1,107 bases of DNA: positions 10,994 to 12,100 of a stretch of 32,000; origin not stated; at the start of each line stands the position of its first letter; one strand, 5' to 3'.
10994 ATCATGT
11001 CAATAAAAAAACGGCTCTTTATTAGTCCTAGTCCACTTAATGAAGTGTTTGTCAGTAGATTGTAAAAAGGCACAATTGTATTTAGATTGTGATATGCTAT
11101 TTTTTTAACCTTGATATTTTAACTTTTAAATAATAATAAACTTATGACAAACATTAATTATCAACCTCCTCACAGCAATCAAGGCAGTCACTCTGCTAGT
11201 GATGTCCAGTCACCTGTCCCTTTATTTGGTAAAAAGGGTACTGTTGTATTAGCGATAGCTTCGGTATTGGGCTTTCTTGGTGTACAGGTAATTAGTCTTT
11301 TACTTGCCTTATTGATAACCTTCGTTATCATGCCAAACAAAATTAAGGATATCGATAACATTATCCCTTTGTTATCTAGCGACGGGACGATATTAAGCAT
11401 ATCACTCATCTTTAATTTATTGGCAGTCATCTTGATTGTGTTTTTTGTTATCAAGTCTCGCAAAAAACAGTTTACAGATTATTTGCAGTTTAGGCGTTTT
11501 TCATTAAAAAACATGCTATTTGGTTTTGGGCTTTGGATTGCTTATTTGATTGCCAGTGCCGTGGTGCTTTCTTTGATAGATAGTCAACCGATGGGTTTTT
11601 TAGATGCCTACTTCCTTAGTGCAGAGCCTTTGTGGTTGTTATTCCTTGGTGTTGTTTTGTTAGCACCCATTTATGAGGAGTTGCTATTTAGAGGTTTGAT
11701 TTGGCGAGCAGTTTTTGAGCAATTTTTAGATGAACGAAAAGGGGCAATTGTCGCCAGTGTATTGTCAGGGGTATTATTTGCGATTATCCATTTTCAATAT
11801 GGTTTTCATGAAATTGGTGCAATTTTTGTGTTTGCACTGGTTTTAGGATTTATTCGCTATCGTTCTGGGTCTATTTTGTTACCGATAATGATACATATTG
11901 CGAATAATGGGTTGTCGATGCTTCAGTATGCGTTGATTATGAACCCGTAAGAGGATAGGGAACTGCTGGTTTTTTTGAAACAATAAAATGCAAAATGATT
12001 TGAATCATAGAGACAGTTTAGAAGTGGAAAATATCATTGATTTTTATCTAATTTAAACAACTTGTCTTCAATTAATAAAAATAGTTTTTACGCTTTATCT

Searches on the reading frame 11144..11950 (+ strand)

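Call 14: search_protein_families(library=ncbifam, proteins=[window:11144-11950:+])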
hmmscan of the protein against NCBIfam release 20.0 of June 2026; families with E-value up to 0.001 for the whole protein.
window:11144-11950:+ (268 aa): 10 families
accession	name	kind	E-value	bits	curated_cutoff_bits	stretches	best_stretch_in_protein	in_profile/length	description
NF041647.1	ABC_perm_CPBP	equivalog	1.1e-19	70.7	435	1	84-261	453-633/636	ABC transporter permease subunit/CPBP intramembrane protease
NF033192.3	CPBP_JDVT_MrtJ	equivalog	1.3e-13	51.5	75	1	169-259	3-96/98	JDVT-CTERM system glutamic-type intramembrane protease MrtJ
NF046050.1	CPBP_fam_MroQ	equivalog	4.2e-10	39.5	270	1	53-261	15-223/243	intramembrane glutamic endopeptidase MroQ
NF040914.1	Mrt_core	domain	5.7e-10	39.2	100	1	168-260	5-103/108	myxosortase family intramembrane protease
NF040594.1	CPBP_fam_MrtC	equivalog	1.6e-06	28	195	1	164-258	115-215/221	myxosortase MrtC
NF040589.1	CPBP_Synerg_MrtS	equivalog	2.6e-06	27.7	130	1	168-255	77-160/170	Synerg-CTERM system glutamic-type intramembrane protease MrtS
NF047635.1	CPBP_Sphingo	equivalog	6.6e-06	25.7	225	1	176-260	140-236/237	CPBP family intramembrane glutamic endopeptidase, BDIM_20840 family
NF040674.1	CPBP_fam_MrtP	equivalog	1.7e-05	24.4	250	1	163-259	245-347/354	myxosortase MrtP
TIGR03008.1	pepcterm_CAAX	equivalog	2.3e-05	24.4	81.05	1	115-257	65-208/222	CAAX prenyl protease-related protein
NF040915.1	CPBP_fam_MrtZ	exception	6.3e-05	22.5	325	1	176-260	177-266/275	myxosortase MrtZ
